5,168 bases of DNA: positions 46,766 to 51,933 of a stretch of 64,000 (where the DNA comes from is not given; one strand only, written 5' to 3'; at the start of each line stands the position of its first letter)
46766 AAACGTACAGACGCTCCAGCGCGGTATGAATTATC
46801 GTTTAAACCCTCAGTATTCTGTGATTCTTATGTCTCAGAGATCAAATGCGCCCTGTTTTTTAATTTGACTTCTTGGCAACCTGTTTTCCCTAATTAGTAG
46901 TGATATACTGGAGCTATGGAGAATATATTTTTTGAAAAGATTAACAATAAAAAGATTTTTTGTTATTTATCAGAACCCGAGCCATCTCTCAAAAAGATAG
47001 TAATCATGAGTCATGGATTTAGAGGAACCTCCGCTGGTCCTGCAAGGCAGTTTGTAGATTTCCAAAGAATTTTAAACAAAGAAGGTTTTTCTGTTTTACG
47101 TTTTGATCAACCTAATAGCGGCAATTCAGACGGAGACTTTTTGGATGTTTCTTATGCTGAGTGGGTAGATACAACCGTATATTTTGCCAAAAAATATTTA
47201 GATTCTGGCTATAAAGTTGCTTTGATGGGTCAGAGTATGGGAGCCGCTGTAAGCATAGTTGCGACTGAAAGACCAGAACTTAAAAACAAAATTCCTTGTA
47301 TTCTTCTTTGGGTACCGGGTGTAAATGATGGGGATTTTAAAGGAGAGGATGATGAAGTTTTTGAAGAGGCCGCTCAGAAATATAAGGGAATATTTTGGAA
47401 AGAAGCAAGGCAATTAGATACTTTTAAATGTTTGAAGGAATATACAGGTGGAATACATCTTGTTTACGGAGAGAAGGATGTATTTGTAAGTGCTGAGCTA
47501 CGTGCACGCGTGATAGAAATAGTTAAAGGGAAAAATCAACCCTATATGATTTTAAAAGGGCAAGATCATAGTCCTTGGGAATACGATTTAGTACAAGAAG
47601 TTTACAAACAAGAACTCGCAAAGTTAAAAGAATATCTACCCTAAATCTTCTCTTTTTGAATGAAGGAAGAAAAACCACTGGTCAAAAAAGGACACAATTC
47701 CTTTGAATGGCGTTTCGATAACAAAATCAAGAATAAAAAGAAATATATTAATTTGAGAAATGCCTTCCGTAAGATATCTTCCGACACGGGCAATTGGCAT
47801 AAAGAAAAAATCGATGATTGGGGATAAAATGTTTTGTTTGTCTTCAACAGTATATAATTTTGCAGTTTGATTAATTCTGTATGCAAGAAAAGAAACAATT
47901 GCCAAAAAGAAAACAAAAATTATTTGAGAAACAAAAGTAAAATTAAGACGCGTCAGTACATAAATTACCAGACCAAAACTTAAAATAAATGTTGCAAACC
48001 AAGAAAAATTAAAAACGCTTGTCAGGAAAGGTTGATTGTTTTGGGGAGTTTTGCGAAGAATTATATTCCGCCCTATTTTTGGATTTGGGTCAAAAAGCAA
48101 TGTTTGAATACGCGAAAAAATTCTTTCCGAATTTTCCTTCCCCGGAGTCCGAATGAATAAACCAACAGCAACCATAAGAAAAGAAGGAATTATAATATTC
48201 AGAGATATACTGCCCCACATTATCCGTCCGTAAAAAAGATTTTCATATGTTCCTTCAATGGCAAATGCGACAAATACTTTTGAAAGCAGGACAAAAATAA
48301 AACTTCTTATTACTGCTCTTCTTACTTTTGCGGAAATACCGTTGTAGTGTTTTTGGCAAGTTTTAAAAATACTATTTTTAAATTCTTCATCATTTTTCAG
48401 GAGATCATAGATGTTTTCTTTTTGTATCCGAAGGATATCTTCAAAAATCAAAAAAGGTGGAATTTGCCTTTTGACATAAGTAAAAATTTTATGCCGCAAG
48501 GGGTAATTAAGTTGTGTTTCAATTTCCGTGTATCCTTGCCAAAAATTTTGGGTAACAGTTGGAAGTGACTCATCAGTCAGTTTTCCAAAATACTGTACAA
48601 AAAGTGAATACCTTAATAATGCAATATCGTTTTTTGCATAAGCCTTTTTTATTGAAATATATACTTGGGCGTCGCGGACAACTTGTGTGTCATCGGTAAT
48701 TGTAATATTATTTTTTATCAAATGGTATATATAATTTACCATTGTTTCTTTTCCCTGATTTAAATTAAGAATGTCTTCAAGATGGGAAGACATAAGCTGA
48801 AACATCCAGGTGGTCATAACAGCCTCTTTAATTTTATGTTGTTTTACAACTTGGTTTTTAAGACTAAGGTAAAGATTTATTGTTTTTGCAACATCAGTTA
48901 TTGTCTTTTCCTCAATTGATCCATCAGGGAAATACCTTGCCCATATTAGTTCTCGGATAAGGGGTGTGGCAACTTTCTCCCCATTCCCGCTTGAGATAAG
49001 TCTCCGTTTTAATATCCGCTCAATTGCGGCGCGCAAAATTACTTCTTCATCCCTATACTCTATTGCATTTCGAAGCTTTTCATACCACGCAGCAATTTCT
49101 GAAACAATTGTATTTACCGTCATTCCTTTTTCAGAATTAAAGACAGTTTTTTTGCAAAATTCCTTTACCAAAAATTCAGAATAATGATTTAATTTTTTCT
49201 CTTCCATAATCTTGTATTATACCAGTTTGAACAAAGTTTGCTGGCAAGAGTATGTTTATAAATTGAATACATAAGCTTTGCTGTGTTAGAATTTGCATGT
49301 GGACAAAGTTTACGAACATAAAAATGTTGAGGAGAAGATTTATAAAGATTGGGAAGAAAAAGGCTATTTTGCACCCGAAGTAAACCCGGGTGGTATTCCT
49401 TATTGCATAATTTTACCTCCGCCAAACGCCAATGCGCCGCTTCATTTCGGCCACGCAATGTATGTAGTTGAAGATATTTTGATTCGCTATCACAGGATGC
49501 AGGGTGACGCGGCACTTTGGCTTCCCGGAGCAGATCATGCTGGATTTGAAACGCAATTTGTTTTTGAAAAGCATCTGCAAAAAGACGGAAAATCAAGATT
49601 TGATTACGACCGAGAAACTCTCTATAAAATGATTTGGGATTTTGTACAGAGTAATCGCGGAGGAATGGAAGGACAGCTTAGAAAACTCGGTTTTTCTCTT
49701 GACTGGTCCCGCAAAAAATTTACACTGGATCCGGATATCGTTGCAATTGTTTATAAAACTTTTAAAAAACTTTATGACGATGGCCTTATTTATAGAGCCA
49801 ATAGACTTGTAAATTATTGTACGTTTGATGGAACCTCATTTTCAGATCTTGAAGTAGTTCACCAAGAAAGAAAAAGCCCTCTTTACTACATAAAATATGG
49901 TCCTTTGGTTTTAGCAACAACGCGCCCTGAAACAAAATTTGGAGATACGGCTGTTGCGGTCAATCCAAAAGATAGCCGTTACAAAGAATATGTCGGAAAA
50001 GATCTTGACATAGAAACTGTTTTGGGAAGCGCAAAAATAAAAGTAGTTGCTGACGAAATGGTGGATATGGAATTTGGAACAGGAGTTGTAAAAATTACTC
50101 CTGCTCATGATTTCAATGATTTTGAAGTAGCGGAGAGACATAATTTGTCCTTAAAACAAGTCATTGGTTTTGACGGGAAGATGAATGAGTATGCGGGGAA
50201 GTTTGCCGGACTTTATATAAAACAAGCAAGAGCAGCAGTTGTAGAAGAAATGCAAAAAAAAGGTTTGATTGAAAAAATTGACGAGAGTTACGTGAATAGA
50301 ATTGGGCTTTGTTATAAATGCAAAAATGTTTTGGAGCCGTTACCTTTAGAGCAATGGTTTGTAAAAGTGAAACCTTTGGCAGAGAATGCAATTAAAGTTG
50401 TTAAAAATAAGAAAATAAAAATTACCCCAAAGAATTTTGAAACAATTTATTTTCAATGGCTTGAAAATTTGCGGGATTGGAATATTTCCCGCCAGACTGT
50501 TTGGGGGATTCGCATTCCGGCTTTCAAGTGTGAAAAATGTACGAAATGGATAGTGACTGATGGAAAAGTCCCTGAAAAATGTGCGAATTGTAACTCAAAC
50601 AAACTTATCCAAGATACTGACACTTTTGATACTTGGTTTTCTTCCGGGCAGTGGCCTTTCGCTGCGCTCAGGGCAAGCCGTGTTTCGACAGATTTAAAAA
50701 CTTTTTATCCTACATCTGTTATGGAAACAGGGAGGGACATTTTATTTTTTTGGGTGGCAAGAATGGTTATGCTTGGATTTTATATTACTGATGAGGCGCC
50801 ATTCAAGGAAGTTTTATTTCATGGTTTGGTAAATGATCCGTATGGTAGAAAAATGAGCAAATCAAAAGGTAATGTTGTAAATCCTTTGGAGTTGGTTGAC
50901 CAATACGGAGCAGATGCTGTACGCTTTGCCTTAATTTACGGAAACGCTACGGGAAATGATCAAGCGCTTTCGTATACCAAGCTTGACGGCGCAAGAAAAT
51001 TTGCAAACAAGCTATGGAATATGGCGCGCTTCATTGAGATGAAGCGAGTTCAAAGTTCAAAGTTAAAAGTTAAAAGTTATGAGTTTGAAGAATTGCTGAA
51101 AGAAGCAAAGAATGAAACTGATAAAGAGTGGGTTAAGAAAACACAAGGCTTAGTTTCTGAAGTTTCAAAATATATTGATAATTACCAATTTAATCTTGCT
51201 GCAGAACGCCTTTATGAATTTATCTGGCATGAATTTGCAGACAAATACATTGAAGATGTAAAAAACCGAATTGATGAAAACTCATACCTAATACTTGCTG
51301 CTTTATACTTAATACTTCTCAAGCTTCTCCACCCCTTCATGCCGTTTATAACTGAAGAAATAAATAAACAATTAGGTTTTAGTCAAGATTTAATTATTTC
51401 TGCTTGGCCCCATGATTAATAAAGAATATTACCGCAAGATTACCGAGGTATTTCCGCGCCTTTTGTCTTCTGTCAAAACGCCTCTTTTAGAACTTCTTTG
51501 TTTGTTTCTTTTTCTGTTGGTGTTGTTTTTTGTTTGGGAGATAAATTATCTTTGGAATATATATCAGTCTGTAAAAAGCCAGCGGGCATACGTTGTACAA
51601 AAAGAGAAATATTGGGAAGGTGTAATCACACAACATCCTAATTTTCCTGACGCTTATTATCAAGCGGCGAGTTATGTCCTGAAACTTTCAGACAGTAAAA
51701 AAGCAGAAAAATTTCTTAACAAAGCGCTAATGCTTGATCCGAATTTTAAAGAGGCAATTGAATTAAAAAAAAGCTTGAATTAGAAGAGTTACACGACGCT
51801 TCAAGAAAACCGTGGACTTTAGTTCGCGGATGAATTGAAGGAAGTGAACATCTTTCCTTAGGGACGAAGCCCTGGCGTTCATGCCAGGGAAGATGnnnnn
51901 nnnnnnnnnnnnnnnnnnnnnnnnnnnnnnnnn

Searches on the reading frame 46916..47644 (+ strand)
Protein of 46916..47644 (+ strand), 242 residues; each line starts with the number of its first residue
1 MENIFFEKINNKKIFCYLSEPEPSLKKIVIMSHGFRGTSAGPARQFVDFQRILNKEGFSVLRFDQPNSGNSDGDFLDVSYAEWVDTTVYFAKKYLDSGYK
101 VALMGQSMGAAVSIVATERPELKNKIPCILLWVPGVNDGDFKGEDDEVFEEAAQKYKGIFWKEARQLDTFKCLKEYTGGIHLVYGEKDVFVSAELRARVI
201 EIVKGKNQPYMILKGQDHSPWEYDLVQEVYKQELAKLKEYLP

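Call 27: search_protein_families(library=pfam, proteins=[window:46916-47644:+], max_evalue=0.001)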
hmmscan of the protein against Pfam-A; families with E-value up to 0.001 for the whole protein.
window:46916-47644:+ (242 aa): 3 families
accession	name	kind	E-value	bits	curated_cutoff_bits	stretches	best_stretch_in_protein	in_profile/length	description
PF12146.15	Hydrolase_4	-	6.3e-10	39.2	27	1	25-121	3-98/239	Serine aminopeptidase, S33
PF00561.26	Abhydrolase_1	-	1.3e-06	28.7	25.8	1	28-134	2-102/245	alpha/beta hydrolase fold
PF12697.13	Abhydrolase_6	-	6.8e-06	27.3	26.3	1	29-134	1-93/217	Alpha/beta hydrolase family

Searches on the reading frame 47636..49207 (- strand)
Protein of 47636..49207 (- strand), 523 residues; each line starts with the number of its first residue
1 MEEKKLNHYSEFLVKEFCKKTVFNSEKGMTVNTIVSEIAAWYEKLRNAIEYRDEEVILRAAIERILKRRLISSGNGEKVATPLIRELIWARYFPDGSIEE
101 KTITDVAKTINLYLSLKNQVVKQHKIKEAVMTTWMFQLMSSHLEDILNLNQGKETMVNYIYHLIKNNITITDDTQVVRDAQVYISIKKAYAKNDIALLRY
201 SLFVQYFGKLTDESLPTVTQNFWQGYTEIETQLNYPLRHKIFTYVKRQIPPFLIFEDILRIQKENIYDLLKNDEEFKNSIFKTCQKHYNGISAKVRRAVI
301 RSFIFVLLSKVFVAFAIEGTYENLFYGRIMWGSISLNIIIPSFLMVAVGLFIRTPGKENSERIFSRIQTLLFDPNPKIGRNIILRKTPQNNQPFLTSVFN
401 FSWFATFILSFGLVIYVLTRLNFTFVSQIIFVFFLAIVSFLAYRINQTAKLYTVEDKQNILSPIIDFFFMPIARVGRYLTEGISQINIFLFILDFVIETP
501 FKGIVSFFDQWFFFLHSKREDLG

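Call 8: search_protein_families(library=pfam, proteins=[window:47636-49207:-], max_evalue=0.01)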
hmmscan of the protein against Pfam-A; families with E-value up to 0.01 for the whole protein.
window:47636-49207:- (523 aa): 0 families

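Call 78: search_protein_families(library=pfam, proteins=[window:47636-49207:-], max_evalue=0.01)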
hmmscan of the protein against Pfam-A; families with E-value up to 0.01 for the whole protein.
window:47636-49207:- (523 aa): 0 families

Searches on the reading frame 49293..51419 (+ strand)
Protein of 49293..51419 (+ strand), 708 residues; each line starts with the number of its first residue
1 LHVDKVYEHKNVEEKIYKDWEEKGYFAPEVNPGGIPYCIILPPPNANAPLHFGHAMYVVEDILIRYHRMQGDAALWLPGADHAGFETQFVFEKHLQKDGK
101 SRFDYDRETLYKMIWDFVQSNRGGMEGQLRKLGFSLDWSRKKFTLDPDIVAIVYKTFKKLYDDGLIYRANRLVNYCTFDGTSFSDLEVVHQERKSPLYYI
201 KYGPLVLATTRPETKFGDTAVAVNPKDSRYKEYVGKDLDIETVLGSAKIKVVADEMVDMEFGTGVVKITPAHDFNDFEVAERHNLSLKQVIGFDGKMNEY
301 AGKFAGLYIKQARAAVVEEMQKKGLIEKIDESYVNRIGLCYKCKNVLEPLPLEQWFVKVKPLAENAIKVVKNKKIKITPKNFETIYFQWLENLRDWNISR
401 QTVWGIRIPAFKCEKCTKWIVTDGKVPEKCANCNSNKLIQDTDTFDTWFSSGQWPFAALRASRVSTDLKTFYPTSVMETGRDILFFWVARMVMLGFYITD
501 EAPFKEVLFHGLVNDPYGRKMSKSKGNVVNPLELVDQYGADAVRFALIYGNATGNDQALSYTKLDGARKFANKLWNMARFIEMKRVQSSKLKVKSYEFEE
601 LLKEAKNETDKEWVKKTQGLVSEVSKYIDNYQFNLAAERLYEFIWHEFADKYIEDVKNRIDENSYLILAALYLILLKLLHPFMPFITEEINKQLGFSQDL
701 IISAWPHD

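Call 8: search_protein_families(library=pfam, proteins=[window:49293-51419:+], max_evalue=0.01)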
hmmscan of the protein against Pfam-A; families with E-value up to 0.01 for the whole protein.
window:49293-51419:+ (708 aa): 4 families
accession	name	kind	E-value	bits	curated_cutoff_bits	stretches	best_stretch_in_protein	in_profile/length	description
PF00133.28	tRNA-synt_1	-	2.4e-117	392.6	22.7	1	15-556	1-410/414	tRNA synthetases class I (I, L, M and V)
PF08264.19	Anticodon_1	-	1.3e-25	90.4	25.1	1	610-706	1-105/148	Anticodon-binding domain of tRNA ligase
PF09334.17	tRNA-synt_1g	-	4.1e-21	75.6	20.1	2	351-564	180-371/391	tRNA synthetases class I (M)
PF13603.12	tRNA-synt_1_2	-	4.7e-08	33.2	25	1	244-299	93-148/185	Leucyl-tRNA synthetase, editing domain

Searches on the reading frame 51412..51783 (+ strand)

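Call 27: search_protein_families(library=pfam, proteins=[window:51412-51783:+], max_evalue=0.001)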
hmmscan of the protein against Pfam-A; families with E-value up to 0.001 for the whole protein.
window:51412-51783:+ (123 aa): 2 families
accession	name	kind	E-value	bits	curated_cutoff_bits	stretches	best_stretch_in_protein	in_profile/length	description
PF13181.12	TPR_8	-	7.6e-05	23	25.7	1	80-111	2-33/34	Tetratricopeptide repeat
PF00515.34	TPR_1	-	0.00058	20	27.8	0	80-112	2-34/34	Tetratricopeptide repeat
